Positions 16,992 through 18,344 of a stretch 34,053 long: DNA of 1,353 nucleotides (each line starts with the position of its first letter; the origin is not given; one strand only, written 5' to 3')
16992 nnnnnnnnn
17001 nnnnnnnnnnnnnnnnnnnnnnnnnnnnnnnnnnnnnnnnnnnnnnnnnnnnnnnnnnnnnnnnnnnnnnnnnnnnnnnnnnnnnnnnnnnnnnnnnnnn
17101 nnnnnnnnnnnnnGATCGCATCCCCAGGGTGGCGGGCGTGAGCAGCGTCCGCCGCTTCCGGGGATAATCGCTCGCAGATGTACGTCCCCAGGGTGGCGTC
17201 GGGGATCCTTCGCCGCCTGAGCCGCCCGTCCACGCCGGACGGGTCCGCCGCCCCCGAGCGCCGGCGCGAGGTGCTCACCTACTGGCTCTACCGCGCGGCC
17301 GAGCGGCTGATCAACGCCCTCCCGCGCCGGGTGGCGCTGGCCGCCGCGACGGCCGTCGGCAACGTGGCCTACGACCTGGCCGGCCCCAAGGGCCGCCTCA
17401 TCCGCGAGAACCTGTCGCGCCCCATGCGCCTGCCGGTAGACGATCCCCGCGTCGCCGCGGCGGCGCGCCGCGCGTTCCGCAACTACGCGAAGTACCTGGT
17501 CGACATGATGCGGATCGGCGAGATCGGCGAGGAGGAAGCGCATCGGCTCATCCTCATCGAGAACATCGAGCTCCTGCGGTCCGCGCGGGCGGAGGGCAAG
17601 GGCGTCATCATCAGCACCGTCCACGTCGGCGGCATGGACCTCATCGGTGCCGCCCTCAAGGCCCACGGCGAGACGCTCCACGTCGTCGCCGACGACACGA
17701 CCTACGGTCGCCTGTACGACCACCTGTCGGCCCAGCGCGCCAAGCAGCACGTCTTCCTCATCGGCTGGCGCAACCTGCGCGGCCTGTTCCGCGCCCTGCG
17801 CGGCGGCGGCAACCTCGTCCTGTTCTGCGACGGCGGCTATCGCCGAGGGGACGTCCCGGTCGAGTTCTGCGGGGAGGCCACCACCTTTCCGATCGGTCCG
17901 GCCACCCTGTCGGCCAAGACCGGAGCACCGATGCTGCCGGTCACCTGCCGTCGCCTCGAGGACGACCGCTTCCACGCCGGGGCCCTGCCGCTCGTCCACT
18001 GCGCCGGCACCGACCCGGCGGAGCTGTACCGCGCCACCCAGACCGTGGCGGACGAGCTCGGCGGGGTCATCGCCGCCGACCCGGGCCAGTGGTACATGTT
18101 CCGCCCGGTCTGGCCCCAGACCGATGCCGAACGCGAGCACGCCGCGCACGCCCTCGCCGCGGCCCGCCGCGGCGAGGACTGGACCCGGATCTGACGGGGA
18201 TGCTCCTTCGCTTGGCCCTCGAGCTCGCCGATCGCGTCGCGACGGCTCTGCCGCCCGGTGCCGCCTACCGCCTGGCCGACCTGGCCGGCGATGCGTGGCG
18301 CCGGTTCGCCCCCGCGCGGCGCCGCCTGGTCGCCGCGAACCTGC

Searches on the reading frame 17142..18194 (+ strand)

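Call 15: search_protein_families(library=pfam, proteins=[window:17142-18194:+], max_evalue=0.001)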
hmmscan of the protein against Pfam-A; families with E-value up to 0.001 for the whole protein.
window:17142-18194:+ (350 aa): 1 family
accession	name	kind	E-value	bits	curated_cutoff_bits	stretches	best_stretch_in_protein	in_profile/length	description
PF03279.18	Lip_A_acyltrans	-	9.8e-34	117.3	22.3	1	46-324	15-293/295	Bacterial lipid A biosynthesis acyltransferase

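Call 50: search_protein_families(library=ncbifam, proteins=[window:17142-18194:+], max_evalue=0.001)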
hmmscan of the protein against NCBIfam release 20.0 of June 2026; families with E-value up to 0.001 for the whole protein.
window:17142-18194:+ (350 aa): 14 families
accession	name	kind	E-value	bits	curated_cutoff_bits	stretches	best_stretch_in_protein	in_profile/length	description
NF005919.0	PRK07920.1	equivalog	6.5e-41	140.4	209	1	41-336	6-304/311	phosphatidylinositol mannoside acyltransferase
NF006270.0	PRK08419.1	equivalog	3.2e-23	82.5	248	1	48-324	8-288/298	lipid A biosynthesis lauroyl acyltransferase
TIGR02207.1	lipid_A_htrB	subfamily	2e-13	50.4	297.8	1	47-317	15-284/303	LpxL/LpxP family Kdo(2)-lipid IV(A) lauroyl/palmitoleoyl acyltransferase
NF006487.0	PRK08905.1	equivalog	1.2e-12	47.5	281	1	53-316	6-265/290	lysophospholipid acyltransferase family protein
NF004191.0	PRK05646.1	equivalog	7.2e-11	41.8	491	1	47-275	18-247/310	lipid A biosynthesis lauroyl acyltransferase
NF005120.0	PRK06553.1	equivalog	1.3e-09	37.9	273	1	104-324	79-306/308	lipid A biosynthesis lauroyl acyltransferase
NF006438.0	PRK08734.1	equivalog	9e-08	31.5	363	1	46-317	7-278/305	lauroyl acyltransferase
NF006432.0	PRK08706.1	equivalog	1.7e-07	30.8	384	1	56-283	10-239/289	lipid A biosynthesis lauroyl acyltransferase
NF005340.0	PRK06860.1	subfamily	3.1e-07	29.9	398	1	47-283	21-258/309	lipid A biosynthesis lauroyl acyltransferase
NF005150.0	PRK06628.1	equivalog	3e-05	23.6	350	1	109-324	72-288/290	lipid A biosynthesis lauroyl acyltransferase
NF005952.0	PRK08025.1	equivalog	3.2e-05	23.2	517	1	59-276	31-248/306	kdo(2)-lipid IV(A) palmitoleoyltransferase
NF006437.0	PRK08733.1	equivalog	3.4e-05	23.2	540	1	47-317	21-287/306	LpxL/LpxP family Kdo(2)-lipid IV(A) lauroyl/palmitoleoyl acyltransferase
NF005399.0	PRK06946.1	subfamily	0.00015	21.1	343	1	45-274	5-234/294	lipid A biosynthesis lauroyl acyltransferase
NF006507.0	PRK08943.1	subfamily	0.00095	18.3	337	0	47-185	27-164/322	lipid A biosynthesis (KDO)2-(lauroyl)-lipid IVA acyltransferase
